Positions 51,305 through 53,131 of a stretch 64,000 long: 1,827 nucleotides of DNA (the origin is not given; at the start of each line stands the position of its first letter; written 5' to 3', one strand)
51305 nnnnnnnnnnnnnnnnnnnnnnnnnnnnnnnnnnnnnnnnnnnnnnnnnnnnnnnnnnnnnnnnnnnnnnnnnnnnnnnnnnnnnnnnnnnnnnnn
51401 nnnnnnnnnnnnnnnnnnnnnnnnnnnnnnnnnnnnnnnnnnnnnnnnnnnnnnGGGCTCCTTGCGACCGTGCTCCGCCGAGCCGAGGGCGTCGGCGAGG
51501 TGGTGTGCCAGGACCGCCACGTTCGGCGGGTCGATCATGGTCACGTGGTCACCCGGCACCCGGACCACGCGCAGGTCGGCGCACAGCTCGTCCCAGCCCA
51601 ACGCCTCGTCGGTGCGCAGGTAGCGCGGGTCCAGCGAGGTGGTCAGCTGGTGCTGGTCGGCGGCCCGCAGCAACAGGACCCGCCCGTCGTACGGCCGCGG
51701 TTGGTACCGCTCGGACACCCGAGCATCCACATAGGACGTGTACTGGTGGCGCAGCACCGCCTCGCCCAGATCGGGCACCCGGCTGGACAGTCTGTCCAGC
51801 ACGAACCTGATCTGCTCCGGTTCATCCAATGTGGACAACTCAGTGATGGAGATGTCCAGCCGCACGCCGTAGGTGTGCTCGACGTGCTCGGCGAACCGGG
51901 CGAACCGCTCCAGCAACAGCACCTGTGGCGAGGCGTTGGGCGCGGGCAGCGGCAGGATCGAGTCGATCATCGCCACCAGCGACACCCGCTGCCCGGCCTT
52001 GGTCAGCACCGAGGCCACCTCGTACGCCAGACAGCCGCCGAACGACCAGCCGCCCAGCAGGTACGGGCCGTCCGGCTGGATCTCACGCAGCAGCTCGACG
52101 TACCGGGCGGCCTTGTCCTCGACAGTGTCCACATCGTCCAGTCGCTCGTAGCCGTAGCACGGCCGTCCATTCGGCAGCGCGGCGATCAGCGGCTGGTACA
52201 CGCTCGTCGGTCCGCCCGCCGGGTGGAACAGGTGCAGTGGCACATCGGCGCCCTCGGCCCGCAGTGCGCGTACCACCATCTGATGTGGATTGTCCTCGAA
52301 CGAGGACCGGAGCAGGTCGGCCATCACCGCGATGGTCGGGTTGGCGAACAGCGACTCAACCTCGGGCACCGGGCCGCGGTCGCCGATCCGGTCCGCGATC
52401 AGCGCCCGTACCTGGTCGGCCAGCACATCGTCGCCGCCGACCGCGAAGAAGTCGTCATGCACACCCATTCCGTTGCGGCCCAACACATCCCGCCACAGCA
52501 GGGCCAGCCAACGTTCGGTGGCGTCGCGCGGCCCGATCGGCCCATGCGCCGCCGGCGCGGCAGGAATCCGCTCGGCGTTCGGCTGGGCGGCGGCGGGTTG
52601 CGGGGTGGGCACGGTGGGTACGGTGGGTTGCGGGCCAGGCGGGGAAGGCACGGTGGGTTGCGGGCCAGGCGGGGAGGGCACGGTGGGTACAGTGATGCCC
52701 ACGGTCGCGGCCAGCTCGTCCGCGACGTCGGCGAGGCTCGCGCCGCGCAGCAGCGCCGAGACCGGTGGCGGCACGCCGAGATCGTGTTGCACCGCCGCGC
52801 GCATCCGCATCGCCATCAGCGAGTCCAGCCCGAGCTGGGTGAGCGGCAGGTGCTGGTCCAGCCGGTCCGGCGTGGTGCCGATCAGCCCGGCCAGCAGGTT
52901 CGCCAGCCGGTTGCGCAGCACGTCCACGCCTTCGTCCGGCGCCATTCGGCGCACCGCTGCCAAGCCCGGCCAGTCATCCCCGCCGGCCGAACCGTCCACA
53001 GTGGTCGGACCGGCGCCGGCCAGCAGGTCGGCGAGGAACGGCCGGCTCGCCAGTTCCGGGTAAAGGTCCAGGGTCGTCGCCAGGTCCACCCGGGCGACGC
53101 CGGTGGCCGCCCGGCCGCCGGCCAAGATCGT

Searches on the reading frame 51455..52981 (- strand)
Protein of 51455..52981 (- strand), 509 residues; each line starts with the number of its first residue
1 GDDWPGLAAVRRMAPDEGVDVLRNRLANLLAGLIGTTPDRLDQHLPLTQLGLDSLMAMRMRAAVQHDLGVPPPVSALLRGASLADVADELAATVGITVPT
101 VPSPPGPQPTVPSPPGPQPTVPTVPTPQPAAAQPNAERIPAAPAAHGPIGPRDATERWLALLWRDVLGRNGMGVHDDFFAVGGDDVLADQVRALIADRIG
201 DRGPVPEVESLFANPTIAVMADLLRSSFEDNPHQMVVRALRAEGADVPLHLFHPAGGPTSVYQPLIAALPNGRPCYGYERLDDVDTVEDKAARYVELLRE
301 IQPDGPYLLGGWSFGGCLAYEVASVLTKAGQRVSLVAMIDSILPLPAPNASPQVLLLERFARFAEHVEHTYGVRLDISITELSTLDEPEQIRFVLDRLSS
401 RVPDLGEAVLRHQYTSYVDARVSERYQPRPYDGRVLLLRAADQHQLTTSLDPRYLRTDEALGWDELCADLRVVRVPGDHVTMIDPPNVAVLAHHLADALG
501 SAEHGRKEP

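Call 34: search_solved_structures(query=window:51455-52981:-, max_evalue=0.00001, show_alignments=2)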
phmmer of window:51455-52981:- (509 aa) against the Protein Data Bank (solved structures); distinct sequences matched with E-value up to 0.00001: 51.
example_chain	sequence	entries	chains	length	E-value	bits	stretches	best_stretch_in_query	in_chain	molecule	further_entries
9f48_A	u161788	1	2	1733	1.2e-78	268.3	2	124-506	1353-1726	Polyketide synthase Pks13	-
7uk4_A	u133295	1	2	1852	2.8e-70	240.7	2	86-503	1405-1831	Polyketide synthase PKS13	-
8cuy_A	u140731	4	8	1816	4.6e-70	240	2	86-503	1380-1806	Polyketide synthase PKS13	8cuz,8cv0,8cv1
5v3w_A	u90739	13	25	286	1.1e-55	192.5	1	237-506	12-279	Polyketide synthase Pks13 (Termination polyketide synthase) | Polyketide synthase Pks13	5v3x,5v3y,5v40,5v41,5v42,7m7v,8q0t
7vjt_A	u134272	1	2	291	1.1e-55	192.5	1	237-506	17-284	Polyketide synthase Pks13 (Termination polyketide synthase)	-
8tqv_A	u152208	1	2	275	2e-55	191.7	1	237-504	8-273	Polyketide synthase Pks13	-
5v3z_A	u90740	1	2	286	2e-55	191.7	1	237-506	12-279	Polyketide synthase Pks13 (Termination polyketide synthase)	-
4zxh_A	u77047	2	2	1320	5.1e-37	131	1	144-493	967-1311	ABBFA_003403 | Tyrocidine synthetase 3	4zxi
2vsq_A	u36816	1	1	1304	5.3e-24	88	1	145-342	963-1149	SURFACTIN SYNTHETASE SUBUNIT 3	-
6ojc_A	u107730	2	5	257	1.9e-16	63.1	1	236-350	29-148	NocB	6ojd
2px6_A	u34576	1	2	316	7e-16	61.3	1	231-327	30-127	Thioesterase domain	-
7mhd_A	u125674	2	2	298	8.4e-16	61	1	234-327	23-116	Fatty acid synthase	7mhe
3tjm_A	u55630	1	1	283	1.2e-15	60.5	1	235-327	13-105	Fatty acid synthase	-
4z49_A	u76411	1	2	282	1.4e-15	60.3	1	237-327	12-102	Fatty acid synthase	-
1xkt_A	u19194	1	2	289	1.5e-15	60.1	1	234-327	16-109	fatty acid synthase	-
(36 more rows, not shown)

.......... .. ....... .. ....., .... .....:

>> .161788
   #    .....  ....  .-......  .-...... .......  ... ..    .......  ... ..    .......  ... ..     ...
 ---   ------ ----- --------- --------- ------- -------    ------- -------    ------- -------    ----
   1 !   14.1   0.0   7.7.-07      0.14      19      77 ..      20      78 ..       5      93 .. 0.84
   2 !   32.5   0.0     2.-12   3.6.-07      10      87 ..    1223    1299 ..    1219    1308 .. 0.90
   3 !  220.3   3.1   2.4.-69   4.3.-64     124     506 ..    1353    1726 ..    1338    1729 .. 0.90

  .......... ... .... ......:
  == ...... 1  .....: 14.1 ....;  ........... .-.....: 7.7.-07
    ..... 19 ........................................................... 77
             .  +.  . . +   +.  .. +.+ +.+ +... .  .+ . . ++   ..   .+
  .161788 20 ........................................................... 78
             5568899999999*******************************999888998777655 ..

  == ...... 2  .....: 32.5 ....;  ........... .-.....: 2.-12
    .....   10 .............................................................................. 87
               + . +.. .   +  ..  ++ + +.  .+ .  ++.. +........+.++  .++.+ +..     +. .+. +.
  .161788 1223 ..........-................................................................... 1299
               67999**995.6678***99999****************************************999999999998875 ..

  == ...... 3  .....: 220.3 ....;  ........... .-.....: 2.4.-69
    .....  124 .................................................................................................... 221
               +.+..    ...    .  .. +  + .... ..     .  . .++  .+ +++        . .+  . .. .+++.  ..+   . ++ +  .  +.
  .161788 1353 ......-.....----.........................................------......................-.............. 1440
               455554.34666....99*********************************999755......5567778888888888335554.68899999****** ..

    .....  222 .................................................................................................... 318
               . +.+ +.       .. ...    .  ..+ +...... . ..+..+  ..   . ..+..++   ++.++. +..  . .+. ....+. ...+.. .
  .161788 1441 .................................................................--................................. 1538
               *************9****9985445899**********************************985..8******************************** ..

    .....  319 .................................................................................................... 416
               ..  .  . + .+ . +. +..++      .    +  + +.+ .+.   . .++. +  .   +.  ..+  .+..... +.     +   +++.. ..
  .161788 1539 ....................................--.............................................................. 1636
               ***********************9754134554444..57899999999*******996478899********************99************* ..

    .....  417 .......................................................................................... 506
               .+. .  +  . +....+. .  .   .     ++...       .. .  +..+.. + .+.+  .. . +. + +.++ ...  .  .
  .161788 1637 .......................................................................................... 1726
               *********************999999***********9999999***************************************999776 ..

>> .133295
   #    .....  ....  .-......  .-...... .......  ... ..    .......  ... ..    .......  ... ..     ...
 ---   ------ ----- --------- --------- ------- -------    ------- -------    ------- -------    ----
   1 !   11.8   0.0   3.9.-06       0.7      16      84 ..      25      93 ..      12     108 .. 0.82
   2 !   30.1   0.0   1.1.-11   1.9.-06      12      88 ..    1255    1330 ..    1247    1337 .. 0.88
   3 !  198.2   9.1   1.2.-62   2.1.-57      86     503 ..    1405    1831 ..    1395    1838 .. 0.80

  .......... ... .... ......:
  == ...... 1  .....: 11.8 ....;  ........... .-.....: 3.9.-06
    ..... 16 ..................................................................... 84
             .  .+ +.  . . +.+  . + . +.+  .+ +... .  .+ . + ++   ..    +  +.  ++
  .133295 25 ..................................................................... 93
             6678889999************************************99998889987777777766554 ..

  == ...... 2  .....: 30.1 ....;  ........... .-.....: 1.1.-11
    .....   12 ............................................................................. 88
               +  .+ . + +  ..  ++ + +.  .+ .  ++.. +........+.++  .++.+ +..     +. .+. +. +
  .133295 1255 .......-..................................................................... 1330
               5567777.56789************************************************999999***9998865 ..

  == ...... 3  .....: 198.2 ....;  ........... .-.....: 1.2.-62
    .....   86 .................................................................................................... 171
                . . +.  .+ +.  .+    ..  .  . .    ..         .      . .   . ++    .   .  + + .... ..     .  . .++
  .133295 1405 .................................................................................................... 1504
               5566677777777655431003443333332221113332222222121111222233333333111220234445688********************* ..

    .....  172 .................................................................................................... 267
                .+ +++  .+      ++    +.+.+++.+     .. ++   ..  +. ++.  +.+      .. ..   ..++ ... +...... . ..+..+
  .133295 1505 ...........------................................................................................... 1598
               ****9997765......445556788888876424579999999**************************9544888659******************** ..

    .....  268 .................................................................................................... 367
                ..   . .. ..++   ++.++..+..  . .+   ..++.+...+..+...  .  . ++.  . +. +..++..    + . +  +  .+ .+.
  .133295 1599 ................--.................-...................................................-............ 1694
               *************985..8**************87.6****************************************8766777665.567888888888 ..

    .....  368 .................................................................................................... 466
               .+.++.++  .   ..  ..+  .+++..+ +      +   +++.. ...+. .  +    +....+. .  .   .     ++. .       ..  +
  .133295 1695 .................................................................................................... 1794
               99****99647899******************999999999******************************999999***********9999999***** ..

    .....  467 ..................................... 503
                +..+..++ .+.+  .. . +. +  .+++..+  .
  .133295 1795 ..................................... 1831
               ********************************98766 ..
